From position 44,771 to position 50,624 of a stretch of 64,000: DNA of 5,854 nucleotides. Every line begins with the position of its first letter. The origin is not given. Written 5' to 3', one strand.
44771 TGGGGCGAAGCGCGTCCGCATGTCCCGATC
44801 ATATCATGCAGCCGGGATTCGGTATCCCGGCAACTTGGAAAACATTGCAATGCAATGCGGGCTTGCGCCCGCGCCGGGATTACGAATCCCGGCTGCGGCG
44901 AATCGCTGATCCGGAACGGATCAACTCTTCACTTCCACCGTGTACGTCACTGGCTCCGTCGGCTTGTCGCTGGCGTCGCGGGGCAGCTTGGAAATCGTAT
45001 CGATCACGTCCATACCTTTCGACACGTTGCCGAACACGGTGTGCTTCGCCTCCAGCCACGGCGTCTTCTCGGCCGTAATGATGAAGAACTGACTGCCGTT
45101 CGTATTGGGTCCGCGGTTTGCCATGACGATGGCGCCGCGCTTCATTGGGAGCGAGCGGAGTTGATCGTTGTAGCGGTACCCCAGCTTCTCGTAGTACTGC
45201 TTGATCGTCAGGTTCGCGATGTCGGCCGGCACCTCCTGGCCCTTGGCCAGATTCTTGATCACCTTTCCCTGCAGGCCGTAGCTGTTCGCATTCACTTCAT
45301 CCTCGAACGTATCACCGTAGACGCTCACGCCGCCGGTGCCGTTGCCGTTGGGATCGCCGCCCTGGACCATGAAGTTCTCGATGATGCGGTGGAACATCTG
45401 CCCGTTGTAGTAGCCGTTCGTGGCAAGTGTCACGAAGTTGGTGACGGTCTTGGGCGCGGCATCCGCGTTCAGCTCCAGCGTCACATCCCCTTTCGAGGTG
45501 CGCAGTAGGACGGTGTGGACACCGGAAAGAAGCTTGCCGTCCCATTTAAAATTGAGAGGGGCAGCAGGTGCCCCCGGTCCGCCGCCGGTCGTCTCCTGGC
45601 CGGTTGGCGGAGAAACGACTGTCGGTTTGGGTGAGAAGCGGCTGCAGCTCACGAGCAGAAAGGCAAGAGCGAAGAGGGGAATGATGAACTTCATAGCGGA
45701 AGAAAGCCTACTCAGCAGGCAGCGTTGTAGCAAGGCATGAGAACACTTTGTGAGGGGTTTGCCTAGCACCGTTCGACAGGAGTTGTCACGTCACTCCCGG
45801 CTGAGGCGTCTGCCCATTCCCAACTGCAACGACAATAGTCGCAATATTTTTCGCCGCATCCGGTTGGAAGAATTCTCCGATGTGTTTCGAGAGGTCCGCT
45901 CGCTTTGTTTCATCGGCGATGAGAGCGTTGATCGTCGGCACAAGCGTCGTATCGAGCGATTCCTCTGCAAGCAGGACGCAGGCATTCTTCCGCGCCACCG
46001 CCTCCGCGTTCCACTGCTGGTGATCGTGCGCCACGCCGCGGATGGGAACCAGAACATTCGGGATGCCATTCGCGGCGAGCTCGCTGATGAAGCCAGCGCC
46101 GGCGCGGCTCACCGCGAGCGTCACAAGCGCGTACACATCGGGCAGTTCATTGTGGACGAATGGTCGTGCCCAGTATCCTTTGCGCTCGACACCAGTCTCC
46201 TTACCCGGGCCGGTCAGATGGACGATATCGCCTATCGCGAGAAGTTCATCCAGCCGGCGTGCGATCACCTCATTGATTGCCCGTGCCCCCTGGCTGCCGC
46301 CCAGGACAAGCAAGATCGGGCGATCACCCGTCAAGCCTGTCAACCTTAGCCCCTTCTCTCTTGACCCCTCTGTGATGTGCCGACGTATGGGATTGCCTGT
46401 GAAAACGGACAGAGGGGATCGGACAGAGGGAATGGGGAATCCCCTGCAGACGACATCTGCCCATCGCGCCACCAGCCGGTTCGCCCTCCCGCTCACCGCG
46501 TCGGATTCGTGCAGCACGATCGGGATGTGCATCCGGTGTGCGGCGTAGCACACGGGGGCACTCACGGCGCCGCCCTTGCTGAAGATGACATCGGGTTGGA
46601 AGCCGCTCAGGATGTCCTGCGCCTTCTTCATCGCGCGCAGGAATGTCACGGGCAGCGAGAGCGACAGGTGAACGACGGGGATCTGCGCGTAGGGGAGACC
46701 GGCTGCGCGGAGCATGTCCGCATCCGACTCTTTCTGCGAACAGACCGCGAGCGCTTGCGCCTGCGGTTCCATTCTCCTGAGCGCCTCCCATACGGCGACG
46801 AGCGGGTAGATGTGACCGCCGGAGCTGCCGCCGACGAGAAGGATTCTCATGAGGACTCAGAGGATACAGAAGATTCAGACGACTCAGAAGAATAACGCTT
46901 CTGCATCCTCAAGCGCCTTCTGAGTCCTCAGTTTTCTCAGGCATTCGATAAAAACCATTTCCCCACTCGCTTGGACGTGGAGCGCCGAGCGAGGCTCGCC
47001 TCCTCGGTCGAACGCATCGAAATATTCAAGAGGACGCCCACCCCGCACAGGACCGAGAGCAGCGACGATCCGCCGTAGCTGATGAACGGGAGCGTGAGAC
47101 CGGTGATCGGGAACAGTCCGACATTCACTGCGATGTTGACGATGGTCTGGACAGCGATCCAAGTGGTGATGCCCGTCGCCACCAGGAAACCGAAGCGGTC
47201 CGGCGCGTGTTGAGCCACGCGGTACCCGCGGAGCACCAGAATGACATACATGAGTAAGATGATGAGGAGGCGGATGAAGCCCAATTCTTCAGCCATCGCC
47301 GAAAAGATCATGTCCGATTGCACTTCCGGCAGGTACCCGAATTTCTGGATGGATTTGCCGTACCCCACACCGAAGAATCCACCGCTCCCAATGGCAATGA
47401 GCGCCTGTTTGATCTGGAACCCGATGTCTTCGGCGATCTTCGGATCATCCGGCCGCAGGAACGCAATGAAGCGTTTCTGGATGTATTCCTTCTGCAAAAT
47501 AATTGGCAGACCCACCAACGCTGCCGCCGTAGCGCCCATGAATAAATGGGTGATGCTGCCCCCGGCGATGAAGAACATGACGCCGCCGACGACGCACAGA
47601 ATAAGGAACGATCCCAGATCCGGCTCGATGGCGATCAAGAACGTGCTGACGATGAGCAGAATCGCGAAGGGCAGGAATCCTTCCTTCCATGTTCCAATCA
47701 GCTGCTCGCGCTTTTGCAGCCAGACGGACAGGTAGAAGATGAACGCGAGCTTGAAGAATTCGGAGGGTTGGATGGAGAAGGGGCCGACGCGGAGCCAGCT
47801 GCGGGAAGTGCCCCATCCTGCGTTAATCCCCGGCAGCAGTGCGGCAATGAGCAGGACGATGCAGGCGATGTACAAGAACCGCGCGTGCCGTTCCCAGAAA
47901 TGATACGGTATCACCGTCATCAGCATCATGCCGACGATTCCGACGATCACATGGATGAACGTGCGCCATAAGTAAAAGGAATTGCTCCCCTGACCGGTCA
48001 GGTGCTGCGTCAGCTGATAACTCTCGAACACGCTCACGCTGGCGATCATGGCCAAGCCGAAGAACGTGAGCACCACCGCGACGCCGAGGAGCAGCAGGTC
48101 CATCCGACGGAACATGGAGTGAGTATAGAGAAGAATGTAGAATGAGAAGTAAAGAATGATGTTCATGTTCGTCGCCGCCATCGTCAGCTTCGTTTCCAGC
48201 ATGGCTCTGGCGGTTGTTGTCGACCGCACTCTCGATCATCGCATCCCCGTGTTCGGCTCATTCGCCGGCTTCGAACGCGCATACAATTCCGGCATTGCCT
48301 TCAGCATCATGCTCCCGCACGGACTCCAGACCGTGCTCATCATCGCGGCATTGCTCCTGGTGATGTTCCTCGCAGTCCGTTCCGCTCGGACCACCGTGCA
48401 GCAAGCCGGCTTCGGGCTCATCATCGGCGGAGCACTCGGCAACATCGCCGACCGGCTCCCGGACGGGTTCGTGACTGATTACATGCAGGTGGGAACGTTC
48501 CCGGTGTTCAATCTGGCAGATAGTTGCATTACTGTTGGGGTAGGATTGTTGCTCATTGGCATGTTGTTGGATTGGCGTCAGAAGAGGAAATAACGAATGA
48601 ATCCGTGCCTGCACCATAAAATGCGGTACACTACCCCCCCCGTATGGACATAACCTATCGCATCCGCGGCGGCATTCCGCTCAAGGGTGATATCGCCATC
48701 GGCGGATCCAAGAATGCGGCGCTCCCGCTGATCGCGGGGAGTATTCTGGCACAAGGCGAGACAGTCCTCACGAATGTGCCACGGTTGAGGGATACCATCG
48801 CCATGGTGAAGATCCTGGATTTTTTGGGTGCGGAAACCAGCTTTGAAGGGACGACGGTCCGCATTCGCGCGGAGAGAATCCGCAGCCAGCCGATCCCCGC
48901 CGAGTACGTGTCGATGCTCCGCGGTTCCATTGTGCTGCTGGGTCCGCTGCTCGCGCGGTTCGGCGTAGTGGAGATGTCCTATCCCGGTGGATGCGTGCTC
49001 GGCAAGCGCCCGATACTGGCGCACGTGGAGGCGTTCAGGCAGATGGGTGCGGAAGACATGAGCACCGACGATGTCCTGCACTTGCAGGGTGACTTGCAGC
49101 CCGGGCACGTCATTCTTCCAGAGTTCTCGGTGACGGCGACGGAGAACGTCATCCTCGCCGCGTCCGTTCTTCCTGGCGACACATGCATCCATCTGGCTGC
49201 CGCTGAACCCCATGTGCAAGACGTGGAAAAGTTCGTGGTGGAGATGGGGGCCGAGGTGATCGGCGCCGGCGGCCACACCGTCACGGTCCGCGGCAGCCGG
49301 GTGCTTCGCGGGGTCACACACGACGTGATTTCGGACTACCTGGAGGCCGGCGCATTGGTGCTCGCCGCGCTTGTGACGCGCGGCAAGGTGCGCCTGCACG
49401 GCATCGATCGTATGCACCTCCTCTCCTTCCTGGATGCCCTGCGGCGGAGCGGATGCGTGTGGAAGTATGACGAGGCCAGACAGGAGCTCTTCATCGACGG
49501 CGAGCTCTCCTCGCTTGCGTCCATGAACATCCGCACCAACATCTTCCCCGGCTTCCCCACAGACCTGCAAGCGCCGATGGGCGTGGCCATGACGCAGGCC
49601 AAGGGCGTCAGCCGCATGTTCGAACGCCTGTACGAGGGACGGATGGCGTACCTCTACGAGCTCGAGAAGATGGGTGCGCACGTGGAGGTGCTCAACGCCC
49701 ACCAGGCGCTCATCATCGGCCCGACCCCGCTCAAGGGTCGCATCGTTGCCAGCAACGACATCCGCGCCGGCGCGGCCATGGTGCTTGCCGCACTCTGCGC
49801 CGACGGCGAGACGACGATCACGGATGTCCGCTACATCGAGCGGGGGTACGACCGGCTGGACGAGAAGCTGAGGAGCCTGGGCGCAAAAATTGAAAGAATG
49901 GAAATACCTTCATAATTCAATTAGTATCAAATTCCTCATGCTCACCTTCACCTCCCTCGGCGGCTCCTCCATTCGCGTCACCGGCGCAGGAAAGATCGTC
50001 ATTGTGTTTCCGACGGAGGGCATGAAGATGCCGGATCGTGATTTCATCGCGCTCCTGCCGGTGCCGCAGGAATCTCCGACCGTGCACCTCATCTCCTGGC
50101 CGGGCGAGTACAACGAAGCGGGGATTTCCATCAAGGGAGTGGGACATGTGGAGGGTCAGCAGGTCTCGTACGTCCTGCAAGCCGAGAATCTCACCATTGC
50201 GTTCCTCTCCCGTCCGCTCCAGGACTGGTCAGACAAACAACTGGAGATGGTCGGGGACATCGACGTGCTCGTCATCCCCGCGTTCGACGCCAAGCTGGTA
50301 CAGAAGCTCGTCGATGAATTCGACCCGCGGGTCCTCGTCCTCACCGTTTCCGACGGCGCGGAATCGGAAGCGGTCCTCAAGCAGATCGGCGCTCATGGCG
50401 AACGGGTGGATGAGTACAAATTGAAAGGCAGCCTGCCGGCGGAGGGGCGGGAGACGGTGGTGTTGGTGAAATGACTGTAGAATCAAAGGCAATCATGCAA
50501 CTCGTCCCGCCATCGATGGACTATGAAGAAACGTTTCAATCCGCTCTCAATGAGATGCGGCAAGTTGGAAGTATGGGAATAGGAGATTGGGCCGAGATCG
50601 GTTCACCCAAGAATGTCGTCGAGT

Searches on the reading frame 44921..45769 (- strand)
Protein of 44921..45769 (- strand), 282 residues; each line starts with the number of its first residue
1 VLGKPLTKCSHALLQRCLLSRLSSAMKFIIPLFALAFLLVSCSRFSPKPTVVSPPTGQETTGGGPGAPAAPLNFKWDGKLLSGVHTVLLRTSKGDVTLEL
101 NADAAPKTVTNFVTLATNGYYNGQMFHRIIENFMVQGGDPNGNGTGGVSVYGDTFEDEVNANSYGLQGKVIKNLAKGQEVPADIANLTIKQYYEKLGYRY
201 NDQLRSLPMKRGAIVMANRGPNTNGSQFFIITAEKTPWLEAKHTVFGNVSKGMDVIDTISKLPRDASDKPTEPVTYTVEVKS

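Call 13: search_protein_families(library=pfam, proteins=[window:44921-45769:-])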
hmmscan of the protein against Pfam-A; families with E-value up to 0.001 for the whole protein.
window:44921-45769:- (282 aa): 1 family
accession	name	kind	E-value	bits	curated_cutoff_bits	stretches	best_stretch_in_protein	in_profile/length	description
PF00160.26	Pro_isomerase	-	8.2e-47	159.8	21.7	1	87-275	2-153/159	Cyclophilin type peptidyl-prolyl cis-trans isomerase/CLD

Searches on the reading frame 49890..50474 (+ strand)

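Call 14: search_protein_families(library=pfam, proteins=[window:49890-50474:+])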
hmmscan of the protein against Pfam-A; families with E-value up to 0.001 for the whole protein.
window:49890-50474:+ (194 aa): 1 family
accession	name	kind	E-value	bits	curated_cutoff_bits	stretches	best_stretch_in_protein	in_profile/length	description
PF13483.12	Lactamase_B_3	-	1.3e-05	25.7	24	1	64-137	58-144/160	Beta-lactamase superfamily domain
